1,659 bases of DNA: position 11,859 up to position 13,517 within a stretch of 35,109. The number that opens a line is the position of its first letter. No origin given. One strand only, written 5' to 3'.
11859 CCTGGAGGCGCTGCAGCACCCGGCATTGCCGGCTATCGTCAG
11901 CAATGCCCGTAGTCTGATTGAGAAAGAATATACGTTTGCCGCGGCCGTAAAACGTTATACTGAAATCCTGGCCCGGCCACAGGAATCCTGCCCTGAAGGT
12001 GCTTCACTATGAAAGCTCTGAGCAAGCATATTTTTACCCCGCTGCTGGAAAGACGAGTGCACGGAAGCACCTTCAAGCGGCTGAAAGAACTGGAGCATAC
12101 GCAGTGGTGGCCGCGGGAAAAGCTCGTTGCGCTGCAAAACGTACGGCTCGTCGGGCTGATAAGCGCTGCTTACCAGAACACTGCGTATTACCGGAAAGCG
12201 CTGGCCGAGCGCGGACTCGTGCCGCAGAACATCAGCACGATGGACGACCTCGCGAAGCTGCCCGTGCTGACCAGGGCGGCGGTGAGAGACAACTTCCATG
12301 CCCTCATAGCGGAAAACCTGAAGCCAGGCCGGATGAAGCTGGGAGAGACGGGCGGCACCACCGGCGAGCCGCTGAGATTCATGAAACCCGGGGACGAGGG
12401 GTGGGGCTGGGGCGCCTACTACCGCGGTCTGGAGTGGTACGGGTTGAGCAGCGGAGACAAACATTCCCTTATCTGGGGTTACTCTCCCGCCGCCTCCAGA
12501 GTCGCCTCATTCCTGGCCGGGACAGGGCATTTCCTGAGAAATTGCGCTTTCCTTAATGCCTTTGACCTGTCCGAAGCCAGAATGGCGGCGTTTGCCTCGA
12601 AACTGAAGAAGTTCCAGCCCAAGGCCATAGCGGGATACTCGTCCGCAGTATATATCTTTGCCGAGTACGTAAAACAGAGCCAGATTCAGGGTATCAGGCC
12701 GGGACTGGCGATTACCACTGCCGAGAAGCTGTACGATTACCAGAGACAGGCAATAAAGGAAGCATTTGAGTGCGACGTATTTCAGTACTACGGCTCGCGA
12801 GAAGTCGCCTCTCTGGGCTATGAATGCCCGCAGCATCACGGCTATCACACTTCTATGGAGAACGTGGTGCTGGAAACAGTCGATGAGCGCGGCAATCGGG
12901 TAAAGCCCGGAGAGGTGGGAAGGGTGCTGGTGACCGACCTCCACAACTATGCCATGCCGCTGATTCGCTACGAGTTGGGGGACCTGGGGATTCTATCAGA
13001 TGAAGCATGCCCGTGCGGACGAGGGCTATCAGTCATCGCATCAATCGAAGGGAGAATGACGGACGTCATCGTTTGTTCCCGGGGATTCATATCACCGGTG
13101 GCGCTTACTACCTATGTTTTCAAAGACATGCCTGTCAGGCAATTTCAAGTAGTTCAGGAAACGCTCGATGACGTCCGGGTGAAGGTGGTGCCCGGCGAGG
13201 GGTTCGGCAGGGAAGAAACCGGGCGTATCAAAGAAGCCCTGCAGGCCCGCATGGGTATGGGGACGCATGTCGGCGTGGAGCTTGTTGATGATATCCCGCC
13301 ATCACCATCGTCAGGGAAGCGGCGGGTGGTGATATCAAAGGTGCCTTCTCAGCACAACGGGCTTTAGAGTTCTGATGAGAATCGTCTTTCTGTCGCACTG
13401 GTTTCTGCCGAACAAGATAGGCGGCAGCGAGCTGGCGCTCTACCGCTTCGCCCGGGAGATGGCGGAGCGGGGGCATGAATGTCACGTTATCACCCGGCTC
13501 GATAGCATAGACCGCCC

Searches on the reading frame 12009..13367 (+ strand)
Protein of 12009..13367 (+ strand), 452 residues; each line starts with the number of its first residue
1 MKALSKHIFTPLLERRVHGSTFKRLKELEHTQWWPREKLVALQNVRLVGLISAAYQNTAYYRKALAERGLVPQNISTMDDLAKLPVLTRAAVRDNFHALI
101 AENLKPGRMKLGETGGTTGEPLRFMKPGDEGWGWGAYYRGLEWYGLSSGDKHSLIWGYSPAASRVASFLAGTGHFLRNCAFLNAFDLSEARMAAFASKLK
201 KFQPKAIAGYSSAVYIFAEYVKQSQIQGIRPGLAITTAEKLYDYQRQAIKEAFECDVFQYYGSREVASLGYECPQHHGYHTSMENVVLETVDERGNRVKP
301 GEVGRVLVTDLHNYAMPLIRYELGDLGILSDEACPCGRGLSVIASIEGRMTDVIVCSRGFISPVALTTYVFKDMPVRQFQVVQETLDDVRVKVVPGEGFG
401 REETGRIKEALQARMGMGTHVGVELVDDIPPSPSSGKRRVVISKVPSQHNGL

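Call 10: search_protein_families(library=pfam, proteins=[window:12009-13367:+], max_evalue=0.001)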
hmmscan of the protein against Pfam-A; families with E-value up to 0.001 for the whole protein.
window:12009-13367:+ (452 aa): 1 family
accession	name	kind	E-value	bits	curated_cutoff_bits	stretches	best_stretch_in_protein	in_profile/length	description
PF00501.34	AMP-binding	-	0.00085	18.7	29.9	0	192-308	245-374/384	AMP-binding enzyme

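Call 58: search_protein_families(library=ncbifam, proteins=[window:12009-13367:+], max_evalue=0.00001)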
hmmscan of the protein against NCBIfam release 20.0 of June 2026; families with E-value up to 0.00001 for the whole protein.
window:12009-13367:+ (452 aa): 7 families
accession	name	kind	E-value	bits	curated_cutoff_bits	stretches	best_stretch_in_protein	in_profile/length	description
NF045666.1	DVU1553_fam_AMP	equivalog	2.4e-42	145.2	300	1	35-350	19-331/331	DVU_1553 family AMP-dependent CoA ligase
NF053551.1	FlxY_rubin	equivalog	5.4e-33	114.4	520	1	204-429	169-405/424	flexirubin biosynthesis putative acyl-CoA ligase FlxY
NF041878.1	paak_haloarch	equivalog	1.2e-30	106.5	700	1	31-414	5-392/427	phenylacetate--CoA ligase PaaK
TIGR02155.1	PA_CoA_ligase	equivalog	2.1e-26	92.4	646.3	1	36-438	5-415/422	phenylacetate--CoA ligase PaaK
TIGR03335.1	F390_ftsA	equivalog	3.1e-17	62.4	458.7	1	36-371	11-350/445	coenzyme F390 synthetase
NF041217.1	BagE_FevW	exception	2.8e-15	56.2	800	1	238-372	201-333/424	bagremycin/ferroverdin synthetase BagE/FevW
TIGR02304.1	aden_form_hyp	equivalog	1.3e-13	50.8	251.9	1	183-391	168-363/430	F390 synthetase-related protein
